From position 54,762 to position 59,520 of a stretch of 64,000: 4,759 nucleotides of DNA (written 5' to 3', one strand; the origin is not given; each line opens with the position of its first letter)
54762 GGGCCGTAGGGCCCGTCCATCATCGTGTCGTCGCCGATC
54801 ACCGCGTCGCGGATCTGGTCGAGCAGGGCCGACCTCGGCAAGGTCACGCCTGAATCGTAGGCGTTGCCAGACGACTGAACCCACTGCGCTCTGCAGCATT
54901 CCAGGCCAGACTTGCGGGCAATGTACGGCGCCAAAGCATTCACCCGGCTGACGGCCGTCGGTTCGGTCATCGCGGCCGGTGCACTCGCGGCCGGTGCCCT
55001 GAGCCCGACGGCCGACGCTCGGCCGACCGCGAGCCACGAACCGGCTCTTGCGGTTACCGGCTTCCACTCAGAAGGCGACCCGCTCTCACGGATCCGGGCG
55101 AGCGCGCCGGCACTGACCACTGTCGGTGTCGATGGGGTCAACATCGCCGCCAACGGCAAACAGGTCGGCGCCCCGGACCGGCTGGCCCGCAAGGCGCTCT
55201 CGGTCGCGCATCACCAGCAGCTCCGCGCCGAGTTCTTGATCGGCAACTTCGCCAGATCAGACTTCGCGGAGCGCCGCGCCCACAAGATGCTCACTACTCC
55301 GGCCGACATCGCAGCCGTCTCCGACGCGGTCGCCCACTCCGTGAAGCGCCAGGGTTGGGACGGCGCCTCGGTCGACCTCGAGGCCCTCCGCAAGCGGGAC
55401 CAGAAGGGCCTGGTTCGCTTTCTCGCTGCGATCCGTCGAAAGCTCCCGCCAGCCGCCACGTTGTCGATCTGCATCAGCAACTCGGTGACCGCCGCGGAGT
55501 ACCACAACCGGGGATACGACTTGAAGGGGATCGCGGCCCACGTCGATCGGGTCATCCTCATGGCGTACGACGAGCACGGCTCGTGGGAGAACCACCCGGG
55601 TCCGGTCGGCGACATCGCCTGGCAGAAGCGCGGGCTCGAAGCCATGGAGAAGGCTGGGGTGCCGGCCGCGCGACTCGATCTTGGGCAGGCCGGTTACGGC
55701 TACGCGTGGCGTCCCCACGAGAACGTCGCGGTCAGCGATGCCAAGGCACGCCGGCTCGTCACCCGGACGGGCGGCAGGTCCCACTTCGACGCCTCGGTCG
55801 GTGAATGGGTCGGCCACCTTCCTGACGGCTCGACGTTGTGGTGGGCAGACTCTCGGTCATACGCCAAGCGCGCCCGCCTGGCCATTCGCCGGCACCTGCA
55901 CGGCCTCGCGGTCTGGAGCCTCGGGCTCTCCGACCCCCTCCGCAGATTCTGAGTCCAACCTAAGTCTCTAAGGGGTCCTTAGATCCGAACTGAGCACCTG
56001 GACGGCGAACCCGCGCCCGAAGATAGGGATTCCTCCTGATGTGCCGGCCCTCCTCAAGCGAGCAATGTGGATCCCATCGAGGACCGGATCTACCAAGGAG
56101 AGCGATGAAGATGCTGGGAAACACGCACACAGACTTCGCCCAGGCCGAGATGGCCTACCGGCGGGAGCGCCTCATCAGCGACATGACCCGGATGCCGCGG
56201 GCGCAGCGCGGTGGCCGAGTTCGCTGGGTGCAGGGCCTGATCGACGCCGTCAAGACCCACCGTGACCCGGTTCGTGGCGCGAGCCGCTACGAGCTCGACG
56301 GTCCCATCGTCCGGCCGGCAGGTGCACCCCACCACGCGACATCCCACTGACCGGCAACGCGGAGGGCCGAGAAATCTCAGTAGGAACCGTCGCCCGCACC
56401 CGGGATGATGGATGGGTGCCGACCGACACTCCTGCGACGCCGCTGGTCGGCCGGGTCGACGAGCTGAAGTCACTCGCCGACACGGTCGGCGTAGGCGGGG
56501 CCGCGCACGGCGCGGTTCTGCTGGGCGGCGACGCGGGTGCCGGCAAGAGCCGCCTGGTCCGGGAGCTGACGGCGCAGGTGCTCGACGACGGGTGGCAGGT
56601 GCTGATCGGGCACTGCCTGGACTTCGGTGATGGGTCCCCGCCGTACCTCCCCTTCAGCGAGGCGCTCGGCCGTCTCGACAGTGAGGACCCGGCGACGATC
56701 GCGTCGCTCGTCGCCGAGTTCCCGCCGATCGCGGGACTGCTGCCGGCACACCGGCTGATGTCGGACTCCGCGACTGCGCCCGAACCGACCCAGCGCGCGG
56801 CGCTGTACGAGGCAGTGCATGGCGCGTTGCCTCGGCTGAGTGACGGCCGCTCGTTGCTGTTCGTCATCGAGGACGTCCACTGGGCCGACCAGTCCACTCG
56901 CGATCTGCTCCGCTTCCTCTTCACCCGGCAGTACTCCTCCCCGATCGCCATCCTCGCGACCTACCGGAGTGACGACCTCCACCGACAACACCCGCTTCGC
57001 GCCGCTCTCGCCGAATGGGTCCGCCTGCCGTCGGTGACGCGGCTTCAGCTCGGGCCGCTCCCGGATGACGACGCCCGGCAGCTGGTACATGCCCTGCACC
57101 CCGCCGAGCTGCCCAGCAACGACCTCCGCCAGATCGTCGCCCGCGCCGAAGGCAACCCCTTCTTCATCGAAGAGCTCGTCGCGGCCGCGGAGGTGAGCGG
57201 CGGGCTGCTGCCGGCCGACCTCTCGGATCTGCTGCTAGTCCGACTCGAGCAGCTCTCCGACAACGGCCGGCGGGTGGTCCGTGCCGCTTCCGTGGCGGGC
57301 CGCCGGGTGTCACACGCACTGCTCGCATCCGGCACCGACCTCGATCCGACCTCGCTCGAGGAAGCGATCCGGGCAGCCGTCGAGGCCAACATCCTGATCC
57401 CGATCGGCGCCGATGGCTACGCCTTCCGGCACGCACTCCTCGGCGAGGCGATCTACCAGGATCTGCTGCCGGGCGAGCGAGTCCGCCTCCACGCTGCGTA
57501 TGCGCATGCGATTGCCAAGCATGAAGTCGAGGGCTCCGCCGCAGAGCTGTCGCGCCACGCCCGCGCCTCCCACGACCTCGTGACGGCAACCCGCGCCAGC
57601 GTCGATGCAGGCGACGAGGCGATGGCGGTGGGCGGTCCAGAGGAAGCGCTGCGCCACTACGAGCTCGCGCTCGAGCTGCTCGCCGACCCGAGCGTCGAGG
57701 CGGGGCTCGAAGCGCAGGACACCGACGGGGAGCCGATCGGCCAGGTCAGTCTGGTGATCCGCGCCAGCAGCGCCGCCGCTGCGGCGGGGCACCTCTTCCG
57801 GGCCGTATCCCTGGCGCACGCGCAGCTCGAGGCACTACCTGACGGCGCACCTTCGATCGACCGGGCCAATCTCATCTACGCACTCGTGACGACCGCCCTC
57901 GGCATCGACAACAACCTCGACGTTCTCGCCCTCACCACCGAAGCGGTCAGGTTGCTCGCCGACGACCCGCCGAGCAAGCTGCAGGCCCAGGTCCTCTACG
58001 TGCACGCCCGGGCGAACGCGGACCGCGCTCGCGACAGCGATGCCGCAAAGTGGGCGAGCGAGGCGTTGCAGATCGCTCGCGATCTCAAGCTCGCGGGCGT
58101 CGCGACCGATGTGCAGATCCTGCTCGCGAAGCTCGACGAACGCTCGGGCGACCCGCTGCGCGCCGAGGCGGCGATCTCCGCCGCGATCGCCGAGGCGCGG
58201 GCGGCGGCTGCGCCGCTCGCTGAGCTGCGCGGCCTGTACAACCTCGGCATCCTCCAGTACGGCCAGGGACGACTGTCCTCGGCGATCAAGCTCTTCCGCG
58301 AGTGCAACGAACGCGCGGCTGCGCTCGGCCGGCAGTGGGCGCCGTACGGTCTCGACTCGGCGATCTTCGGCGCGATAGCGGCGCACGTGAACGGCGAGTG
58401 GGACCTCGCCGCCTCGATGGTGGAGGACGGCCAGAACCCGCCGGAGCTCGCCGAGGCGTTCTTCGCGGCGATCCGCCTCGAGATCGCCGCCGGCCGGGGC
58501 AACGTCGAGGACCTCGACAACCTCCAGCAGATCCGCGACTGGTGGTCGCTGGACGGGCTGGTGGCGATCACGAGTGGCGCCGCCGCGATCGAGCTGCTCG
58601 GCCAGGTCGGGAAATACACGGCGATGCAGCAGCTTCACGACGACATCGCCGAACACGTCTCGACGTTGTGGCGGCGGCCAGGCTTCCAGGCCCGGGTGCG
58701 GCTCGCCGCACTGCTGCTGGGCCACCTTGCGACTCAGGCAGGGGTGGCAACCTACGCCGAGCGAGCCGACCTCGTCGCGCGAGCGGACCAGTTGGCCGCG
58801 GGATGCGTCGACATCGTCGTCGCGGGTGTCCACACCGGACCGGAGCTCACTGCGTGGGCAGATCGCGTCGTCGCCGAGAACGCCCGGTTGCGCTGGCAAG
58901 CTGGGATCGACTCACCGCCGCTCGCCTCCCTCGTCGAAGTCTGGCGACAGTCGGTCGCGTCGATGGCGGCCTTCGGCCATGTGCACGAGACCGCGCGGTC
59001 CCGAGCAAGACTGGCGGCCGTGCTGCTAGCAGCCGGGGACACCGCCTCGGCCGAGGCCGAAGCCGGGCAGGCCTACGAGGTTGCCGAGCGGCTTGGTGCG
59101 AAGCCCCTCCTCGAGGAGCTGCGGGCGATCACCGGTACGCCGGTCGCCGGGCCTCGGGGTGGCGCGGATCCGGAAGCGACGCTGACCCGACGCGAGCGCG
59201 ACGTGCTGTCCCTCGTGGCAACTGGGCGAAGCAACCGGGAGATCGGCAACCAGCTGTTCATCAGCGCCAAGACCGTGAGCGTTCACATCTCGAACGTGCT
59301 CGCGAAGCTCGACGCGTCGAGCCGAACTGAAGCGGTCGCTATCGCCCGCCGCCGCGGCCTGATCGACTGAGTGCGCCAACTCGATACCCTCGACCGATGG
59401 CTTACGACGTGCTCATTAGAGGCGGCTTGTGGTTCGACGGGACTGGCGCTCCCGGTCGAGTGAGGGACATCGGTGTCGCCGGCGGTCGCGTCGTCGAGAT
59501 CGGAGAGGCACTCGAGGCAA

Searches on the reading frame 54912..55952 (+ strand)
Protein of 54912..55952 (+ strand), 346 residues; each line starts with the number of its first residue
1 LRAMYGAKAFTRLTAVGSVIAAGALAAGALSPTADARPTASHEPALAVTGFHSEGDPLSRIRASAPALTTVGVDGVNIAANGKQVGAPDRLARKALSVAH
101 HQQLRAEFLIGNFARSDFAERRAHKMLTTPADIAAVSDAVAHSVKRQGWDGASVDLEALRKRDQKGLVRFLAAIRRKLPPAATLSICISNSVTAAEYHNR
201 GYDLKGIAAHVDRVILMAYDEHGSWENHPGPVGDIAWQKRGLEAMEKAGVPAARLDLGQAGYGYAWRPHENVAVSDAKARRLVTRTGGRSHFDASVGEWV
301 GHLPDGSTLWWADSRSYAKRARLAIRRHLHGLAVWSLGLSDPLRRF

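Call 45: search_protein_families(library=pfam, proteins=[window:54912-55952:+], max_evalue=0.00001)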
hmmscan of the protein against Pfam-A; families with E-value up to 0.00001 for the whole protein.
window:54912-55952:+ (346 aa): 1 family
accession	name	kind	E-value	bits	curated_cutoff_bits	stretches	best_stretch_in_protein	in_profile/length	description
PF00704.34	Glyco_hydro_18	-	3.8e-20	73.2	29.6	1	122-338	79-315/317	Glycosyl hydrolases family 18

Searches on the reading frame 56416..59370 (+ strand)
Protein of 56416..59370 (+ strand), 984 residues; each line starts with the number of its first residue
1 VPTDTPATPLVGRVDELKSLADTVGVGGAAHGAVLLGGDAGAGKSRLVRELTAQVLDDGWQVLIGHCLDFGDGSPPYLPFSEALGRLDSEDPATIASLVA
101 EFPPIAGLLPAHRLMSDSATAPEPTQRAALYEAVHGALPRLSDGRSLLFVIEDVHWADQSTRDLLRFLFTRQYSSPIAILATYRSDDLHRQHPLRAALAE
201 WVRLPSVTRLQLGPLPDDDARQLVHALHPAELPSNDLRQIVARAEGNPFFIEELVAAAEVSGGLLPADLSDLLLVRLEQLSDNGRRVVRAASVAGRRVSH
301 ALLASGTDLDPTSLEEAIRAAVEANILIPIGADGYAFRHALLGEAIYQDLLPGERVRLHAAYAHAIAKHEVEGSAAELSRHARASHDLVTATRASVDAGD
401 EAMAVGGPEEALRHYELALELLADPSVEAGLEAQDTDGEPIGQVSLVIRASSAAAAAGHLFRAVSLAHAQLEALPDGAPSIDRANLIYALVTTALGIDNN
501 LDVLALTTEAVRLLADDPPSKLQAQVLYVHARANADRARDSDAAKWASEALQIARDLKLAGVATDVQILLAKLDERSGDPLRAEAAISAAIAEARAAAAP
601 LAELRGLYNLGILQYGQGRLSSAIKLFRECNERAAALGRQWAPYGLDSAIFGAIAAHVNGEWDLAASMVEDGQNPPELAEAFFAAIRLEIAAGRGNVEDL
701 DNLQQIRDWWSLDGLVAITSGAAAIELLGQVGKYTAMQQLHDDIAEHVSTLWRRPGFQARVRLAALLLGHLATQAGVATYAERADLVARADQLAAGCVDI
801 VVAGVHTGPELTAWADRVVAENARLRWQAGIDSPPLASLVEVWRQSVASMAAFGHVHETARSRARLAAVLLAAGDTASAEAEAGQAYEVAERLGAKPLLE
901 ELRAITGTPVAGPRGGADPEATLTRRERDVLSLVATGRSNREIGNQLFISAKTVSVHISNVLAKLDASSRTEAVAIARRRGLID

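Call 45: search_protein_families(library=pfam, proteins=[window:56416-59370:+], max_evalue=0.00001)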
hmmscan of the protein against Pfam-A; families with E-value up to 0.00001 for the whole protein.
window:56416-59370:+ (984 aa): 3 families
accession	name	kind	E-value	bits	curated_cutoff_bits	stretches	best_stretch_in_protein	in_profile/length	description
PF13191.12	AAA_16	-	9.8e-26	91.7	32.6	1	9-179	1-166/167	AAA ATPase domain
PF00196.25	GerE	-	5.9e-21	74.3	23.5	1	922-977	2-57/57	Bacterial regulatory proteins, luxR family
PF13424.12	TPR_12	-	2.7e-06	27.9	30.1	0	569-630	8-71/77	Tetratricopeptide repeat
